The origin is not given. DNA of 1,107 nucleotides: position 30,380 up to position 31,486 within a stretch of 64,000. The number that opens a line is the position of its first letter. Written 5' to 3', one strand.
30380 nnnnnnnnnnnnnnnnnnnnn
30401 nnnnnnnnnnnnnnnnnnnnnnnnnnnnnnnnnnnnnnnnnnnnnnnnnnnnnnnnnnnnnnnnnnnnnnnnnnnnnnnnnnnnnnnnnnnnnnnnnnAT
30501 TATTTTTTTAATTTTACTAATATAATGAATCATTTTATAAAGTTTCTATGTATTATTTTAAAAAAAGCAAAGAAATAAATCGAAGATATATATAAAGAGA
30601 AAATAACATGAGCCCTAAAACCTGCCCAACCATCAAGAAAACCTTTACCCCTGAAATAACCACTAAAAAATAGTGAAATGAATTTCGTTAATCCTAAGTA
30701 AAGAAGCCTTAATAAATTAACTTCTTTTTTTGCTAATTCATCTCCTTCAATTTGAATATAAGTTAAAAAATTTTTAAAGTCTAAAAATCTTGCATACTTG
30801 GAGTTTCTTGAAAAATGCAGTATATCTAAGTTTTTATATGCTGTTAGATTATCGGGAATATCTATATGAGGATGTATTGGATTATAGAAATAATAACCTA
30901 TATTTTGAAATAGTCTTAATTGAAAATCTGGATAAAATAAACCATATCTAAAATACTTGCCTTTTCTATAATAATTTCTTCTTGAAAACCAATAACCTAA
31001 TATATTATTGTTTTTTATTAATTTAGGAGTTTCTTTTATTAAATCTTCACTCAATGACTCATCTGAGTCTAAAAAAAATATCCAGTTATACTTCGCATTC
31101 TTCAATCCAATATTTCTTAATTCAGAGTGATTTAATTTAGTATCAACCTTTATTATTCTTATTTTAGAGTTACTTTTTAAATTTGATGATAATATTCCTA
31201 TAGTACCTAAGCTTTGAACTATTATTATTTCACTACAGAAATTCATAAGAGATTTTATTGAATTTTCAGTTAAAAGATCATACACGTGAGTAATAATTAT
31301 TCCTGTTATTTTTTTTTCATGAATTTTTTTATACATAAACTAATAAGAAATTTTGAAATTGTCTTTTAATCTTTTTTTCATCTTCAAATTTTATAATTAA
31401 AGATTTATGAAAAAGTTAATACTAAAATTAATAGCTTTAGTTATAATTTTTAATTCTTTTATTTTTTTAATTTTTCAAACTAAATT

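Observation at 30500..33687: AT-rich inserted segment carrying a GT2 and a multiply broken BNR-propeller/PT-linker/lipase fusion gene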

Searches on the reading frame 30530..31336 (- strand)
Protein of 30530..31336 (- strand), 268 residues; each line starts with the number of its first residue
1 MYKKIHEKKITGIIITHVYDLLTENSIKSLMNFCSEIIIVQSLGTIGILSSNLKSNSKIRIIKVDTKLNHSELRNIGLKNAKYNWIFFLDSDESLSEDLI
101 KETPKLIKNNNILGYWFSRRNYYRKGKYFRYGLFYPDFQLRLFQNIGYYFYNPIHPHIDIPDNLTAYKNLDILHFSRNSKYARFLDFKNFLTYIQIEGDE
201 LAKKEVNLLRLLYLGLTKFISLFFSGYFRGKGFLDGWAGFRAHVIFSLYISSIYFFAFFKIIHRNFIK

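Call 7: search_protein_families(library=pfam, max_evalue=0.01, proteins=[window:30530-31336:-])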
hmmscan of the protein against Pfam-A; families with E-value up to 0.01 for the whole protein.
window:30530-31336:- (268 aa): 2 families
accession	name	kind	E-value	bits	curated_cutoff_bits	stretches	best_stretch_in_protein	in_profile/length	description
PF00535.33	Glycos_transf_2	-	2.1e-10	41.3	23.3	1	24-150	14-139/168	Glycosyl transferase family 2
PF10111.15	Glyco_tranf_2_2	-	0.00078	19.4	27.3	1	46-112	44-111/276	Glycosyltransferase like family 2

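Call 12: find_encoding_contigs(protein=window:30530-31336:-, flank=10000, max_places=6)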
Protein window:30530-31336:- (268 aa): 4 contigs read that carry it; 3 places shown.
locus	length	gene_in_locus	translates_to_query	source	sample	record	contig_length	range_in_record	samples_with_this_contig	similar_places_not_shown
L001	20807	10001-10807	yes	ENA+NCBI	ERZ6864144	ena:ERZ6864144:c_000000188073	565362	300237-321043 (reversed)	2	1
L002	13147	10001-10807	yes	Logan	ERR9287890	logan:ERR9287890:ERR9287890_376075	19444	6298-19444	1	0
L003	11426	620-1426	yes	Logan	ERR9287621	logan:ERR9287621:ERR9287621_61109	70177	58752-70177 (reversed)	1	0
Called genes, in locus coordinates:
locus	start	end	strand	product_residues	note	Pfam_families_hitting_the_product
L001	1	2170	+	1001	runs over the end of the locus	PF00133:tRNA-synt_1, PF09334:tRNA-synt_1g, PF08264:Anticodon_1, PF19302:DUF5915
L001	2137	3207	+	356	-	PF01098:FTSW_RODA_SPOVE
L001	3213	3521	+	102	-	PF00829:Ribosomal_L21p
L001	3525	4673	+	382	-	PF08241:Methyltransf_11 (faint), PF01555:N6_N4_Mtase (weak), PF01170:UPF0020, PF13847:Methyltransf_31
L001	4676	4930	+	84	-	PF01016:Ribosomal_L27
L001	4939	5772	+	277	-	PF02195:ParB_N, PF17762:HTH_ParB, PF08535:KorB (weak)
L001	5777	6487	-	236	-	PF10502:Peptidase_S26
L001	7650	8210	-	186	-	-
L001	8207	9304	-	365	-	PF00561:Abhydrolase_1, PF12697:Abhydrolase_6 (weak), PF02089:Palm_thioest, PF02450:LCAT, PF07819:PGAP1, PF24096:DUF7379 (faint)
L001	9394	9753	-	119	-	PF04041:Glyco_hydro_130 (weak)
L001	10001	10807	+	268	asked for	PF00535:Glycos_transf_2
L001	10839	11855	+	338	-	PF01073:3Beta_HSD, PF01370:Epimerase, PF02719:Polysacc_synt_2, PF04321:RmlD_sub_bind, PF13460:NAD_binding_10, PF16363:GDP_Man_Dehyd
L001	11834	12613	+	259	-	PF00535:Glycos_transf_2 (weak), PF13641:Glyco_tranf_2_3 (faint)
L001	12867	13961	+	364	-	PF13439:Glyco_transf_4, PF20706:GT4-conflict, PF00534:Glycos_transf_1, PF13692:Glyco_trans_1_4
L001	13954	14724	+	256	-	PF13578:Methyltransf_24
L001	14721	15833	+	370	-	PF13439:Glyco_transf_4, PF00534:Glycos_transf_1, PF13692:Glyco_trans_1_4, PF13524:Glyco_trans_1_2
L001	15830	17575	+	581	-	PF13231:PMT_2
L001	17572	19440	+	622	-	-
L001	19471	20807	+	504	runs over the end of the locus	PF13231:PMT_2 (weak)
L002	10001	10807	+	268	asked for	PF00535:Glycos_transf_2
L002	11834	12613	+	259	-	PF00535:Glycos_transf_2 (weak), PF13641:Glyco_tranf_2_3 (faint)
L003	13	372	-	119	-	PF04041:Glyco_hydro_130 (weak)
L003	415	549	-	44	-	-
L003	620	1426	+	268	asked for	PF00535:Glycos_transf_2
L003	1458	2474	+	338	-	PF01073:3Beta_HSD, PF01370:Epimerase, PF02719:Polysacc_synt_2, PF04321:RmlD_sub_bind, PF13460:NAD_binding_10, PF16363:GDP_Man_Dehyd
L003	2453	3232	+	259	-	PF00535:Glycos_transf_2 (weak), PF13641:Glyco_tranf_2_3 (faint)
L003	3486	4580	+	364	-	PF13439:Glyco_transf_4, PF20706:GT4-conflict, PF00534:Glycos_transf_1, PF13692:Glyco_trans_1_4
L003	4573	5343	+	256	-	PF13578:Methyltransf_24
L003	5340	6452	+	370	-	PF13439:Glyco_transf_4, PF00534:Glycos_transf_1, PF13692:Glyco_trans_1_4, PF13524:Glyco_trans_1_2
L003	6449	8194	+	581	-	PF13231:PMT_2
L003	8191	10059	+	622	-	-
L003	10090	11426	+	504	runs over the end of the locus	PF13231:PMT_2 (weak)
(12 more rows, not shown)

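Call 22: find_homologous_proteins(query=window:30530-31336:-)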
Query window:30530-31336:- (268 aa): 41 proteins with E <= 0.001 among 708 candidates.
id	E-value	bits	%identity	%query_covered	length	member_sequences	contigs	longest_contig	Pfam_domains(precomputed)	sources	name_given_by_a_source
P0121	2.9e-173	593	100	100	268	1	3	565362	PF00535.33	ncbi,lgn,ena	-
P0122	2.2e-137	475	79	100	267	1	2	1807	PF00535.33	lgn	-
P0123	3.6e-137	474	81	99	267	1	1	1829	PF10111.15,PF00535.33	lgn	-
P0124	2.3e-89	317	57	96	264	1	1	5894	PF00535.33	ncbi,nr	ncbi:MAG: glycosyltransferase family 2 protein [Patescibacteria group bacterium]|nr:glycosyltransfer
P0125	7.9e-76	273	53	96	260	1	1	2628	PF00535.33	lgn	-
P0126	1.8e-58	216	47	85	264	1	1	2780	PF00535.33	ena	-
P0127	2.8e-57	212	48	84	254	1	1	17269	PF00535.33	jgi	jgi:glycosyltransferase involved in cell wall biosynthesis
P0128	5.4e-57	211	40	95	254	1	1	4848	PF00535.33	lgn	-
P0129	9.7e-55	204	40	96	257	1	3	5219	PF10111.15,PF00535.33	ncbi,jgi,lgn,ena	-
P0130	1.1e-54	204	39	95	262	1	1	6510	PF00535.33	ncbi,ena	-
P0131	3.5e-54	202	39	94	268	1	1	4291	PF00535.33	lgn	-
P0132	3.1e-53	199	39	94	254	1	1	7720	PF10111.15,PF00535.33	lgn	-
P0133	8.3e-53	198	43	97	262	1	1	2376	PF10111.15,PF00535.33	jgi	jgi:glycosyltransferase involved in cell wall biosynthesis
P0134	4.9e-52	195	41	93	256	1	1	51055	PF00535.33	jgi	-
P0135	5.8e-52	195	42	96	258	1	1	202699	PF10111.15,PF00535.33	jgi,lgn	-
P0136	2.5e-51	193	39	96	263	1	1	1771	PF00535.33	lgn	-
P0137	9.2e-51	191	39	93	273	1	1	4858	PF00535.33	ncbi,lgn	-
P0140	7.5e-50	188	41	93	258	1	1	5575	PF00535.33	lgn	-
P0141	1.3e-49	187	41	94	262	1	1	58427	PF00535.33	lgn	-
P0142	3.8e-49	186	40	97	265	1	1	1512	PF00535.33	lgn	-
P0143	4.9e-48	182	40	93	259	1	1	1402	PF00535.33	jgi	jgi:glycosyltransferase involved in cell wall biosynthesis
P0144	5.0e-48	182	44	92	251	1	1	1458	PF00535.33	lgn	-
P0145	1.8e-47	180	38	94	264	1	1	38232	PF00535.33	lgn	-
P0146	1.5e-46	177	39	93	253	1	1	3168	PF00535.33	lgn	-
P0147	1.8e-43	167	39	94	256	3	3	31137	PF00535.33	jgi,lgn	-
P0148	2.5e-43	167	39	96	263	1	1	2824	PF10111.15,PF00535.33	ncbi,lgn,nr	ncbi:MAG: glycosyltransferase family 2 protein [Bacteroidetes bacterium]|nr:MAG: glycosyltransferase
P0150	7.0e-17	80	34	87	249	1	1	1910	PF00535.33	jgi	jgi:glycosyltransferase involved in cell wall biosynthesis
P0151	1.8e-12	65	31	90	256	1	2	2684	PF10111.15,PF00535.33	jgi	jgi:glycosyltransferase involved in cell wall biosynthesis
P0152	8.7e-11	60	27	96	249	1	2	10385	PF00535.33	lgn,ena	-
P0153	8.4e-10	57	28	90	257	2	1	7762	PF00535.33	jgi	-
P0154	9.9e-10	56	30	90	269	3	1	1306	PF00535.33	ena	-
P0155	1.1e-9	56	29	90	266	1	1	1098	PF00535.33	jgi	-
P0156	5.4e-8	51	23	90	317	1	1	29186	PF00535.33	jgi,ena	-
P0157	1.0e-7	50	24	94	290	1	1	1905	PF00535.33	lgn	-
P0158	4.3e-7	48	26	60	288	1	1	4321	PF00535.33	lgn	-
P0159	9.1e-6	43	35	42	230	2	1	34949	PF00535.33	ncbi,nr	ncbi:glycosyltransferase family 2 protein [Candidatus Woesearchaeota archaeon]|nr:glycosyltransferas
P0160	2.2e-5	42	32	50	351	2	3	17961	PF25063.1,PF13431.13,PF10111.15,PF13414.13,PF13428.13,PF00535.33,PF13374.13,PF14559.13,PF13371.13,PF00515.35,PF13424.13,PF21033.5,PF13432.13,PF13181.13,PF07719.24,PF13174.13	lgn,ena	-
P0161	4.1e-4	38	38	33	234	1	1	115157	PF00535.33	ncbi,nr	ncbi:glycosyltransferase family 2 protein [Candidatus Woesearchaeota archaeon]|nr:glycosyltransferas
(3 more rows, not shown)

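Call 24: find_encoding_contigs(protein=P0123, flank=10000, max_places=3)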
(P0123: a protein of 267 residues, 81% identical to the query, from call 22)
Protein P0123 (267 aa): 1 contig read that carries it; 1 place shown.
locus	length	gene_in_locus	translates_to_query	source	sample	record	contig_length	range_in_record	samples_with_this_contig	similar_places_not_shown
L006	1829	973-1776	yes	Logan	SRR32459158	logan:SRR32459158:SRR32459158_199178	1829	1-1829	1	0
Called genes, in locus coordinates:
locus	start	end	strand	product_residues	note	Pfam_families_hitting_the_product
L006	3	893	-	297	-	?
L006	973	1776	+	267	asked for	PF00535:Glycos_transf_2, PF10111:Glyco_tranf_2_2 (weak)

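Call 25: find_encoding_contigs(protein=P0122, flank=10000, max_places=3)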
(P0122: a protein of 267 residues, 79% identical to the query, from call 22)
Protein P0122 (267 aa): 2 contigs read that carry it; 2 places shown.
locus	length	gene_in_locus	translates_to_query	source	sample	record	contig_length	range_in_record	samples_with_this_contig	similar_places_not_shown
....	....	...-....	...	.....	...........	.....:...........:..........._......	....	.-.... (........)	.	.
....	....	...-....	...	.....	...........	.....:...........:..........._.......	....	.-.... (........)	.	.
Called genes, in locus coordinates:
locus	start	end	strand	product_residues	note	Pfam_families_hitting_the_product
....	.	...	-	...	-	?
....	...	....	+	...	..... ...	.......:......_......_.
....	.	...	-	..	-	?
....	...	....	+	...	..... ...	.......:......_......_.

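Call 26: find_encoding_contigs(protein=P0124, flank=10000, max_places=3)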
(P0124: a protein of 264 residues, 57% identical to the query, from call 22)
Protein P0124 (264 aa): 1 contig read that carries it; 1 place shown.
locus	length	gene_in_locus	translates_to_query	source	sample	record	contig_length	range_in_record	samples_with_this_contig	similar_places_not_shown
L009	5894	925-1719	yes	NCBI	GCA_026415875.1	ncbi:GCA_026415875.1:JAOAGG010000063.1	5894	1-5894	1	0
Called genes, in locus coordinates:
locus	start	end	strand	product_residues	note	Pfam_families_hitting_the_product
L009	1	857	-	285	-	PF00251:Glyco_hydro_32N (faint), PF22847:Glyco_hydro_43_rel (faint), PF04041:Glyco_hydro_130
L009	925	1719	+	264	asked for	PF00535:Glycos_transf_2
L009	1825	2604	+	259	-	PF00535:Glycos_transf_2, PF13641:Glyco_tranf_2_3 (weak)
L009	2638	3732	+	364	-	PF13439:Glyco_transf_4 (weak), PF20706:GT4-conflict, PF00534:Glycos_transf_1, PF13692:Glyco_trans_1_4, PF13524:Glyco_trans_1_2 (weak)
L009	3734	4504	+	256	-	PF13578:Methyltransf_24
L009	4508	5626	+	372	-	PF13439:Glyco_transf_4, PF20706:GT4-conflict (weak), PF00534:Glycos_transf_1, PF13692:Glyco_trans_1_4, PF13524:Glyco_trans_1_2 (weak)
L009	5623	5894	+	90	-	?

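Call 35: search_protein_families(library=ncbifam, max_evalue=0.01, proteins=[window:30530-31336:-])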
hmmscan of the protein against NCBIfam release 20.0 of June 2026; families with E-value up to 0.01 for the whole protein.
window:30530-31336:- (268 aa): 3 families
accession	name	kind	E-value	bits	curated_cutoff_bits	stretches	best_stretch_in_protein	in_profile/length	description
NF047683.1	TeichurnBiosyTuaG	equivalog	6.7e-05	22.6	400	1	24-111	22-115/252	teichuronic acid biosynthesis protein TuaG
TIGR04283.1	glyco_like_mftF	equivalog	0.0022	17.6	182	1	35-120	29-110/221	TIGR04283 family arsenosugar biosynthesis glycosyltransferase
TIGR01556.1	rhamnosyltran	subfamily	0.0022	17.2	200.55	1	24-111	11-102/281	rhamnosyltransferase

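Call 66: find_encoding_contigs(protein=P0127, flank=6000, max_places=2)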
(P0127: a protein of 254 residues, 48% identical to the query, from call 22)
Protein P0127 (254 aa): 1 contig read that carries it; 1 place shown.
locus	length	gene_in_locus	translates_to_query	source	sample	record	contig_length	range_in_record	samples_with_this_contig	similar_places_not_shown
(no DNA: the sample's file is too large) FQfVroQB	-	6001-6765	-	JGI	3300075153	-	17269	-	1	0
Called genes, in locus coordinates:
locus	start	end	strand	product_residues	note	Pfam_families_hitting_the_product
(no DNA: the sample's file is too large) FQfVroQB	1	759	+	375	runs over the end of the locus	PF01555:N6_N4_Mtase (faint), PF01170:UPF0020 (weak)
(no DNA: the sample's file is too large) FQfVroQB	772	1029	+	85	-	PF01016:Ribosomal_L27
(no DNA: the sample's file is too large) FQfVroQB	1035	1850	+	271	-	PF02195:ParB_N, PF08535:KorB (faint), PF17762:HTH_ParB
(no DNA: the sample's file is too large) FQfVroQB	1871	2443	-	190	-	PF10502:Peptidase_S26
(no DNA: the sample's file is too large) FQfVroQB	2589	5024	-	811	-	PF22847:Glyco_hydro_43_rel (faint), PF04041:Glyco_hydro_130 (weak), PF00561:Abhydrolase_1 (weak), PF02450:LCAT, PF02089:Palm_thioest (weak)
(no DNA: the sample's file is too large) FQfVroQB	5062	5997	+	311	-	PF05175:MTS (weak), PF13489:Methyltransf_23, PF02353:CMAS (weak), PF13847:Methyltransf_31, PF08241:Methyltransf_11, PF08242:Methyltransf_12, PF13649:Methyltransf_25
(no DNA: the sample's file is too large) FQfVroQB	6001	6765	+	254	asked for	PF00535:Glycos_transf_2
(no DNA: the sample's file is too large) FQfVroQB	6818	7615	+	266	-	?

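Call 67: find_encoding_contigs(protein=P0134, flank=6000, max_places=2)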
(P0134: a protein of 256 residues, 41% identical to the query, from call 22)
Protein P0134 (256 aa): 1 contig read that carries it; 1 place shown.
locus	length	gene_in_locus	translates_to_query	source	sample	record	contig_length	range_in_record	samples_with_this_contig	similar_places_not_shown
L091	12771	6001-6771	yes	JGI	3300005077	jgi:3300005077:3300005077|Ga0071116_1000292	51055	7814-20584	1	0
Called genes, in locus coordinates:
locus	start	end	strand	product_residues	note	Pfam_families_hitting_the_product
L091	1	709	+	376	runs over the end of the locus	-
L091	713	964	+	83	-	PF01016:Ribosomal_L27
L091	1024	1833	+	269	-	PF02195:ParB_N, PF13384:HTH_23 (faint), PF17762:HTH_ParB, PF08535:KorB (faint)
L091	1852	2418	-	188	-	PF10502:Peptidase_S26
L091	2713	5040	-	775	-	PF00251:Glyco_hydro_32N (faint), PF04041:Glyco_hydro_130 (faint), PF22847:Glyco_hydro_43_rel (faint), PF02450:LCAT, PF00561:Abhydrolase_1 (weak), PF02089:Palm_thioest, PF07819:PGAP1 (weak)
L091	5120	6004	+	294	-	PF13489:Methyltransf_23, PF05175:MTS (faint), PF07021:MetW, PF08241:Methyltransf_11, PF08242:Methyltransf_12, PF13649:Methyltransf_25, PF13847:Methyltransf_31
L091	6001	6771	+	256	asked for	PF00535:Glycos_transf_2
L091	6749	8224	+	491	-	-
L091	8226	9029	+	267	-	PF00535:Glycos_transf_2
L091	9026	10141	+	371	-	PF13439:Glyco_transf_4 (weak), PF20706:GT4-conflict, PF00534:Glycos_transf_1, PF13692:Glyco_trans_1_4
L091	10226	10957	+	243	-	PF13578:Methyltransf_24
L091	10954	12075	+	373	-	PF13439:Glyco_transf_4 (weak), PF00534:Glycos_transf_1, PF13692:Glyco_trans_1_4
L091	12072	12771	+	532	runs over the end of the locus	PF13231:PMT_2 (weak)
